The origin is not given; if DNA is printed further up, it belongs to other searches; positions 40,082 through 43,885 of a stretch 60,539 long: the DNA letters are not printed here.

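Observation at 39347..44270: DGQHR/ParB-like protein, reverse gyrase and a SET methyltransferase as a candidate chromatin-topology module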

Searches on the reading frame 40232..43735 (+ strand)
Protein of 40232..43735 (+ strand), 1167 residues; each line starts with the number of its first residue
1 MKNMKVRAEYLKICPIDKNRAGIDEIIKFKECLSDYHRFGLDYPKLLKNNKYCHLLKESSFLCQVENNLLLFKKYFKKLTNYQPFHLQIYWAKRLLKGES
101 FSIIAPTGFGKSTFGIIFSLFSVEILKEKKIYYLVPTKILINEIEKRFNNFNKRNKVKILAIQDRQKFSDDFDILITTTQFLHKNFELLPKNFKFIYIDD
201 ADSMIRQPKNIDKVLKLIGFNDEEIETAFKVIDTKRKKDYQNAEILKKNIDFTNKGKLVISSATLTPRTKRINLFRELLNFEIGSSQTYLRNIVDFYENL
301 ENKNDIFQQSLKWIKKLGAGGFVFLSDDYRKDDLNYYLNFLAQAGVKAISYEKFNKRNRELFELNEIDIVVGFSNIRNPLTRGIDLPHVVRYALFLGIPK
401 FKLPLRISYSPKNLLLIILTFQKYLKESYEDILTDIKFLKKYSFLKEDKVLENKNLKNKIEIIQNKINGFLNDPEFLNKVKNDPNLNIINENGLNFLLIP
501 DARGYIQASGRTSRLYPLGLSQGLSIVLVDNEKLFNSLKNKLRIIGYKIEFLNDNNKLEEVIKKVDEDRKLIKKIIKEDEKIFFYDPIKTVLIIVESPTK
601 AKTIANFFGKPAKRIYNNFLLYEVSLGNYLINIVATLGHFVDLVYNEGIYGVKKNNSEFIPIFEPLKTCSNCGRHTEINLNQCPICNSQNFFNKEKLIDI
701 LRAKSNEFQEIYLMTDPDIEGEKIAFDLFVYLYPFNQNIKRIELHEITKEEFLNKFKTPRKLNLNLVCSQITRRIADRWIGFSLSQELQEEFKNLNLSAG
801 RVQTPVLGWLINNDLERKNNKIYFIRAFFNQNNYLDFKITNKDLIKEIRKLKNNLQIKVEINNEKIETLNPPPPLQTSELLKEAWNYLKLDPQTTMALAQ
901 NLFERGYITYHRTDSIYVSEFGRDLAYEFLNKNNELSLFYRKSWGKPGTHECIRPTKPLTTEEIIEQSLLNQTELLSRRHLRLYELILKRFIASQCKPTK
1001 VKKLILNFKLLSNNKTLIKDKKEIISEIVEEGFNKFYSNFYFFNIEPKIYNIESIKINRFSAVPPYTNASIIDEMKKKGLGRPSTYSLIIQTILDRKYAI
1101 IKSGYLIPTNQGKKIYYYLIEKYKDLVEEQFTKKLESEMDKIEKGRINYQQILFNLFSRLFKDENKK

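Call 3: search_protein_families(library=pfam, proteins=[window:40232-43735:+], max_evalue=0.01)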
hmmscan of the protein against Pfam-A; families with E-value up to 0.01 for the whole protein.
window:40232-43735:+ (1167 aa): 4 families
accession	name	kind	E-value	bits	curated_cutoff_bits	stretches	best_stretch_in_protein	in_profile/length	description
PF01131.25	Topoisom_bac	-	2.8e-79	267.5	35.1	1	762-1152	2-409/411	DNA topoisomerase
PF01751.28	Toprim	-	2e-18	66.8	23.1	1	591-747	1-96/96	Toprim domain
PF00270.35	DEAD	-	2.3e-14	53.9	26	1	88-218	4-145/167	DEAD/DEAH box helicase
PF04851.21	ResIII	-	8.8e-10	39.2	22.5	1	78-206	3-139/164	Type III restriction enzyme, res subunit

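Call 4: search_protein_families(library=ncbifam, proteins=[window:40232-43735:+], max_evalue=0.01)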
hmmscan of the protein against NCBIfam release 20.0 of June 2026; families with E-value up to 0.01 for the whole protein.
window:40232-43735:+ (1167 aa): 15 families
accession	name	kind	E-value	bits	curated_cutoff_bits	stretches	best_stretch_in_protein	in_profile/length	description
TIGR01054.1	rgy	equivalog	0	1085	471.7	1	30-1159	29-1168/1172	reverse gyrase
TIGR01051.1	topA_bact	equivalog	3e-92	310.6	456.4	1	592-1159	1-567/632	type I DNA topoisomerase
NF006451.0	PRK08780.1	equivalog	4.4e-51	174.2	1265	1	695-1163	61-571/824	DNA topoisomerase I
NF004966.0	PRK06319.1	equivalog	2.6e-48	164.7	868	2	839-1158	235-571/862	DNA topoisomerase I/SWI domain fusion protein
TIGR01057.1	topA_arch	equivalog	8.4e-48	163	458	1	682-1153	67-554/618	DNA topoisomerase I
NF004438.0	PRK05776.1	equivalog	3.3e-45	154.4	793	1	587-1153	6-568/677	DNA topoisomerase I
NF005829.0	PRK07726.1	subfamily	2e-33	116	597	2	696-1025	81-433/669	DNA topoisomerase 3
NF005555.0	PRK07220.1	equivalog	1.3e-31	109.7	635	1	693-1153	83-554/740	DNA topoisomerase I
TIGR01056.1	topB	subfamily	2.4e-27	95.7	515.75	2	592-1009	4-422/706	DNA topoisomerase III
NF011532.0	PRK14973.1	equivalog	5.5e-24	84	930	1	696-1152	85-552/936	DNA topoisomerase I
NF006032.0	PRK08173.1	equivalog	2.1e-13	48.9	1058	2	1071-1152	511-593/863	DNA topoisomerase III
NF011313.0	PRK14724.1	equivalog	1.5e-07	29.6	1088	1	1073-1152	533-613/988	DNA topoisomerase III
TIGR01587.1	cas3_core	equivalog_domain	7.6e-07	28.6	102.45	1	103-273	4-170/358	CRISPR-associated helicase Cas3'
TIGR02621.3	cas3_GSU0051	exception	8.7e-05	21.5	400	1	72-154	2-92/854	type I-G CRISPR-associated helicase/endonuclease Cas3g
TIGR04121.1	DEXH_lig_assoc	equivalog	0.0032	15.2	850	1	72-150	3-84/804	ligase-associated DNA damage response DEXH box helicase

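Call 7: find_encoding_contigs(protein=window:40232-43735:+, flank=10000, max_places=10)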
Protein window:40232-43735:+ (1167 aa): 7 contigs read that carry it; 6 places shown.
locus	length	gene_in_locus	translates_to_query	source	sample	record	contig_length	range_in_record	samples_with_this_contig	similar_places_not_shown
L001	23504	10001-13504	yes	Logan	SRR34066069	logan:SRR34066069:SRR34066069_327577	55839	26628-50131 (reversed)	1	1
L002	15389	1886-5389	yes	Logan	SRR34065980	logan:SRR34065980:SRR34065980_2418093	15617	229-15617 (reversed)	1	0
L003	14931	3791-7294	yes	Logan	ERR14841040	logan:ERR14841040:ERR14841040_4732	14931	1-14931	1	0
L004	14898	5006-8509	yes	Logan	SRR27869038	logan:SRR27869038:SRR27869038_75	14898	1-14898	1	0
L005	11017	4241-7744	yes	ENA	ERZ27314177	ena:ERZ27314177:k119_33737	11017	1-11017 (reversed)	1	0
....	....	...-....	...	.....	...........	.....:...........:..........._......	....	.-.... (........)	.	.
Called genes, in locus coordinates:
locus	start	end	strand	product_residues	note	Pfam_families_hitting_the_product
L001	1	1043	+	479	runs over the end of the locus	-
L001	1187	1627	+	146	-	-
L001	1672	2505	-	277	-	PF00873:ACR_tran (weak), PF02355:SecD_SecF_C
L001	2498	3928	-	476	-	PF02934:GatB_N, PF02637:GatB_Yqey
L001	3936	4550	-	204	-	PF01712:dNK, PF02223:Thymidylate_kin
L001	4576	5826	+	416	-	PF01541:GIY-YIG, PF27096:UvrC_M, PF08459:UvrC_RNaseH_dom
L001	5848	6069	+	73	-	PF03840:SecG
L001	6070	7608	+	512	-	PF00496:SBP_bac_5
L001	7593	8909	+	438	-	-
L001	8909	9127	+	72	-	-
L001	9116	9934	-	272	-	PF02195:ParB_N, PF03235:GmrSD_N (faint)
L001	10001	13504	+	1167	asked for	PF00270:DEAD, PF04851:ResIII, PF01751:Toprim, PF01131:Topoisom_bac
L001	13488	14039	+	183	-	PF00856:SET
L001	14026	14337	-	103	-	PF00829:Ribosomal_L21p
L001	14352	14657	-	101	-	-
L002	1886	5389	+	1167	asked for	PF00270:DEAD, PF04851:ResIII, PF01751:Toprim, PF01131:Topoisom_bac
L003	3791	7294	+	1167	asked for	PF00270:DEAD, PF04851:ResIII, PF01751:Toprim, PF01131:Topoisom_bac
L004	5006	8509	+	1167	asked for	PF00270:DEAD, PF04851:ResIII, PF01751:Toprim, PF01131:Topoisom_bac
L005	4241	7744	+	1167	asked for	PF00270:DEAD, PF04851:ResIII, PF01751:Toprim, PF01131:Topoisom_bac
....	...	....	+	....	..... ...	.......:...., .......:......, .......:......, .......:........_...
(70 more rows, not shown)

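Call 8: find_homologous_proteins(query=window:40232-43735:+, max_evalue=1e-20)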
Query window:40232-43735:+ (1167 aa): 204 proteins with E <= 1e-20 among 8000 candidates; the best 120 are listed.
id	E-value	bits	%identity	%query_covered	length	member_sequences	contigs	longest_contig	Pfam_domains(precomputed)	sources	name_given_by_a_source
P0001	0.0e+0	2584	100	100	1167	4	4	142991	PF00270.36,PF01131.26,PF01751.29,PF04851.22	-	-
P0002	0.0e+0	1875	73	99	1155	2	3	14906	PF00270.36,PF01131.26,PF01751.29,PF04851.22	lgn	-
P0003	0.0e+0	1723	67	99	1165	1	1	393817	PF00270.36,PF01131.26,PF01751.29,PF04851.22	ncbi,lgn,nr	ncbi:MAG: reverse gyrase 1 [Candidatus Parcubacteria bacterium]|nr:MAG: reverse gyrase 1 [Candidatus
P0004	0.0e+0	1717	67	100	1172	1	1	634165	PF00270.36,PF01131.26,PF01751.29,PF04851.22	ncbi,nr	ncbi:MAG: reverse gyrase 2 [Candidatus Parcubacteria bacterium]|nr:MAG: reverse gyrase 2 [Candidatus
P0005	0.0e+0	1711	66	99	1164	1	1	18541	PF00270.36,PF01131.26,PF01751.29,PF04851.22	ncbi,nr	ncbi:MAG: reverse gyrase [Patescibacteria group bacterium]|nr:reverse gyrase [Patescibacteria group 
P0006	0.0e+0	1649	64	99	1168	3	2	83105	PF00270.36,PF01131.26,PF01751.29,PF04851.22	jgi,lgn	jgi:reverse gyrase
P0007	0.0e+0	1593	62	99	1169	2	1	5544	PF00270.36,PF01131.26,PF01751.29,PF04851.22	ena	-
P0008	0.0e+0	1551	60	99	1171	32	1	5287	PF00270.36,PF01131.26,PF01751.29,PF04851.22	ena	-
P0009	0.0e+0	1535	60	99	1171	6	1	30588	PF00270.36,PF01131.26,PF01751.29,PF04851.22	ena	-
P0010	0.0e+0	1525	60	99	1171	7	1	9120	PF00270.36,PF01131.26,PF01751.29,PF04851.22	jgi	-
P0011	0.0e+0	1508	59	99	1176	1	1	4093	PF00270.36,PF01131.26,PF01751.29,PF04851.22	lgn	-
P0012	0.0e+0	1502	59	99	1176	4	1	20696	PF00270.36,PF01131.26,PF01751.29,PF04851.22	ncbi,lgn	-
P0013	0.0e+0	1472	58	99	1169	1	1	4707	PF00270.36,PF01131.26,PF01751.29,PF04851.22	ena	-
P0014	0.0e+0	1438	57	99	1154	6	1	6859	PF00270.36,PF01131.26,PF01751.29,PF04851.22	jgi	jgi:reverse gyrase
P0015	0.0e+0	1415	57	99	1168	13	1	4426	PF00270.36,PF01131.26,PF01751.29,PF04851.22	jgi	jgi:reverse gyrase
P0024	0.0e+0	1251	50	100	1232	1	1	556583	PF00270.36,PF01131.26,PF01751.29,PF04851.22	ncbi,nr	ncbi:MAG: reverse gyrase 2 [Candidatus Parcubacteria bacterium]|nr:MAG: reverse gyrase 2 [Candidatus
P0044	0.0e+0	1192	49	100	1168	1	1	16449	PF00270.36,PF01131.26,PF01751.29,PF04851.22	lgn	-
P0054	0.0e+0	1104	45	99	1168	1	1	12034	PF00270.36,PF01131.26,PF01751.29,PF04851.22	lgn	-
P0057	5.6e-243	828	41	94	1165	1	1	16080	PF00270.36,PF01131.26,PF17915.8,PF01751.29,PF04851.22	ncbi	-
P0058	8.8e-243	827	40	95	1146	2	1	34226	PF00270.36,PF01131.26,PF17915.8,PF01751.29,PF04851.22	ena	-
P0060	2.5e-238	812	40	96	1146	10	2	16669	PF00270.36,PF01131.26,PF17915.8,PF01751.29,PF04851.22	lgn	-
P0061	2.6e-238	812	37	99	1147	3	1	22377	PF00270.36,PF01131.26,PF17915.8,PF01751.29,PF04851.22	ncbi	-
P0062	5.0e-238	811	40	94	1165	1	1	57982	PF00270.36,PF01131.26,PF17915.8,PF01751.29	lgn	-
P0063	5.9e-238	811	39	96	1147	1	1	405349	PF00270.36,PF01131.26,PF17915.8,PF01751.29,PF04851.22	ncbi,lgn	ncbi:reverse gyrase [Aquifex pyrophilus]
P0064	3.5e-237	808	39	96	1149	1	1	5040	PF00270.36,PF01131.26,PF17915.8,PF01751.29,PF04851.22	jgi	-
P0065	1.7e-236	806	38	93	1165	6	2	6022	PF00270.36,PF01131.26,PF17915.8,PF01751.29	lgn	-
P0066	4.0e-236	805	40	95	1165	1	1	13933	PF00270.36,PF01131.26,PF17915.8,PF01751.29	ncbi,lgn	-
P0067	1.8e-235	803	39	94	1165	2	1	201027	PF00270.36,PF01131.26,PF17915.8,PF01751.29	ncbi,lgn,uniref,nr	ncbi:reverse gyrase [Hydrogenivirga sp. 128-5-R1-1]|uniref:reverse gyrase n=1 Tax=Hydrogenivirga sp.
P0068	2.5e-235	802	39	94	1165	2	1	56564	PF00270.36,PF01131.26,PF17915.8,PF01751.29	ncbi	-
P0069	2.5e-235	802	39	98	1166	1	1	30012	PF00270.36,PF01131.26,PF17915.8,PF01751.29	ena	-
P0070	6.6e-235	801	38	95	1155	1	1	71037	PF00270.36,PF01131.26,PF17915.8,PF01751.29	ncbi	-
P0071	1.8e-234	799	38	99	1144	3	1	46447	PF00270.36,PF01131.26,PF17915.8,PF01751.29,PF04851.22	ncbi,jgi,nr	ncbi:MAG: reverse gyrase [Aquificae bacterium]|nr:reverse gyrase [Aquificota bacterium]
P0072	9.1e-234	797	37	96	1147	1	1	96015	PF00270.36,PF01131.26,PF17915.8,PF01751.29,PF04851.22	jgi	-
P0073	1.6e-233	796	39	94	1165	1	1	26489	PF00270.36,PF01131.26,PF17915.8,PF01751.29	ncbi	-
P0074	2.8e-233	795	38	98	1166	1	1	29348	PF00270.36,PF01131.26,PF17915.8,PF01751.29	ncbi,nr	ncbi:MAG: reverse gyrase [Aquificota bacterium]|nr:reverse gyrase [Aquificota bacterium]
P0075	9.9e-233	794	37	99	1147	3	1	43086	PF00270.36,PF01131.26,PF17915.8,PF01751.29,PF04851.22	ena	-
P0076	2.3e-232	792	39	95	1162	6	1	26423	PF00270.36,PF01131.26,PF17915.8,PF01751.29,PF04851.22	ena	-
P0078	2.1e-231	789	38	95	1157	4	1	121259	PF00270.36,PF01131.26,PF17915.8,PF01751.29,PF04851.22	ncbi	-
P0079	5.4e-231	788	41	94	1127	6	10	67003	PF00270.36,PF01131.26,PF17915.8,PF01751.29,PF04851.22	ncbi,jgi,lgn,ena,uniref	ncbi:MAG: reverse gyrase [candidate division WOR-3 bacterium]|uniref:Reverse gyrase n=1 Tax=candidat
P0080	1.9e-230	786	39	95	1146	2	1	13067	PF00270.36,PF01131.26,PF17915.8,PF01751.29,PF04851.22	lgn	-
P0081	1.2e-229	783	40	93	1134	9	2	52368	PF00270.36,PF01131.26,PF17915.8,PF01751.29,PF04851.22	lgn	-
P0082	1.7e-229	783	38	93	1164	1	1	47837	PF00270.36,PF01131.26,PF17915.8,PF01751.29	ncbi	-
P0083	1.7e-228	780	39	93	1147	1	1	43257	PF00270.36,PF01131.26,PF17915.8,PF00271.38,PF01751.29,PF04851.22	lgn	-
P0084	2.1e-228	779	40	98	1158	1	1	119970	PF00270.36,PF01131.26,PF17915.8,PF01751.29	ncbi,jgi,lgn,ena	-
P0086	7.8e-228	777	38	95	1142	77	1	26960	PF00270.36,PF01131.26,PF17915.8,PF01751.29,PF04851.22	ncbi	-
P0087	4.7e-227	775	39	93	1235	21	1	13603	PF00270.36,PF01131.26,PF17915.8,PF00271.38,PF01751.29,PF04851.22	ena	-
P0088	7.7e-227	774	37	98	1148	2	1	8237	PF00270.36,PF01131.26,PF17915.8,PF01751.29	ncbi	-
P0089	2.0e-226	773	41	97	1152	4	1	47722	PF00270.36,PF01131.26,PF17915.8,PF01751.29,PF04851.22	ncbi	-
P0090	1.0e-225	770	39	94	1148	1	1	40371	PF00270.36,PF01131.26,PF17915.8,PF00271.38,PF01751.29,PF04851.22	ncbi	-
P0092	7.6e-225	767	37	96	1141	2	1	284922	PF00270.36,PF01131.26,PF17915.8,PF01751.29,PF04851.22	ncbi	-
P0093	1.9e-224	766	39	95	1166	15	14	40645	PF00270.36,PF01131.26,PF17915.8,PF01751.29,PF04851.22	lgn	-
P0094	2.2e-224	766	37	95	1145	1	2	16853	PF00270.36,PF01131.26,PF17915.8,PF01751.29,PF04851.22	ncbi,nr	ncbi:MAG: reverse gyrase [Aquificaceae bacterium]|nr:reverse gyrase [Aquificaceae bacterium] MCX8164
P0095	6.2e-224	764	37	98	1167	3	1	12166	PF00270.36,PF01131.26,PF17915.8,PF01751.29,PF04851.22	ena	-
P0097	3.2e-223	762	38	94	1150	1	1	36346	PF00270.36,PF01131.26,PF17915.8,PF01751.29,PF04851.22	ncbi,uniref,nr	ncbi:reverse gyrase [Thermodesulfatator autotrophicus]|uniref:Reverse gyrase n=1 Tax=Thermodesulfata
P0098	5.0e-223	761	39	95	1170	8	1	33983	PF00270.36,PF01131.26,PF17915.8,PF01751.29,PF04851.22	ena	-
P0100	1.0e-222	760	36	61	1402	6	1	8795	PF00270.36,PF01131.26,PF17915.8,PF01751.29,PF04851.22,PF14890.12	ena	-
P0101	3.3e-222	759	40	99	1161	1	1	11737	PF00270.36,PF01131.26,PF17915.8,PF01751.29,PF04851.22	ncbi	-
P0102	2.7e-220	752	37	95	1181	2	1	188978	PF00270.36,PF01131.26,PF17915.8,PF01751.29,PF04851.22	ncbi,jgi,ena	-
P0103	3.1e-220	752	38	94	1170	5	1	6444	PF00270.36,PF01131.26,PF17915.8,PF01751.29,PF04851.22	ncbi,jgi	-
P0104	2.7e-219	749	37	95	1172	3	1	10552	PF00270.36,PF01131.26,PF17915.8,PF01751.29,PF04851.22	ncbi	-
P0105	1.8e-218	746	40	100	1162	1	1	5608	PF00270.36,PF01131.26,PF17915.8,PF01751.29,PF04851.22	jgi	jgi:reverse gyrase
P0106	2.2e-218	746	39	95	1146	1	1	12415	PF00270.36,PF01131.26,PF17915.8,PF01751.29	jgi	-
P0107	3.7e-218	745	38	93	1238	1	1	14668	PF00270.36,PF01131.26,PF17915.8,PF01751.29,PF04851.22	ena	-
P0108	8.0e-218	744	38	99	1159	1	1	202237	PF00270.36,PF01131.26,PF17915.8,PF01751.29,PF04851.22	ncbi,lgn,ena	-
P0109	8.1e-218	744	40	95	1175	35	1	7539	PF00270.36,PF01131.26,PF17915.8,PF01751.29,PF04851.22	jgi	jgi:reverse gyrase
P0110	8.7e-218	744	36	94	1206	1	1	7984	PF00270.36,PF01131.26,PF17915.8,PF01751.29,PF04851.22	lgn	-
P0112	6.4e-217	741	39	98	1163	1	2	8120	PF00270.36,PF01131.26,PF17915.8,PF01751.29,PF04851.22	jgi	jgi:reverse gyrase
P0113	8.4e-217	741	39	93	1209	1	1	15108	PF00270.36,PF01131.26,PF17915.8,PF00271.38,PF01751.29,PF04851.22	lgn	-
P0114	1.5e-216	740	39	96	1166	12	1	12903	PF00270.36,PF01131.26,PF17915.8,PF01751.29,PF04851.22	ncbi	-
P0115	2.6e-216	739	37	94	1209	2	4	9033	PF00270.36,PF01131.26,PF17915.8,PF00271.38,PF01751.29,PF04851.22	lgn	-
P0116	5.1e-216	738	38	93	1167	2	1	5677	PF00270.36,PF00176.30,PF01131.26,PF17915.8,PF00271.38,PF01751.29,PF04851.22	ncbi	-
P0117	1.5e-215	737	39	99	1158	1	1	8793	PF00270.36,PF01131.26,PF17915.8,PF01751.29,PF04851.22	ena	-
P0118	1.6e-215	737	40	99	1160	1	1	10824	PF00270.36,PF01131.26,PF17915.8,PF01751.29,PF04851.22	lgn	-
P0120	3.6e-214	732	38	95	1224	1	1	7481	PF00270.36,PF01131.26,PF17915.8,PF00271.38,PF01751.29,PF04851.22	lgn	-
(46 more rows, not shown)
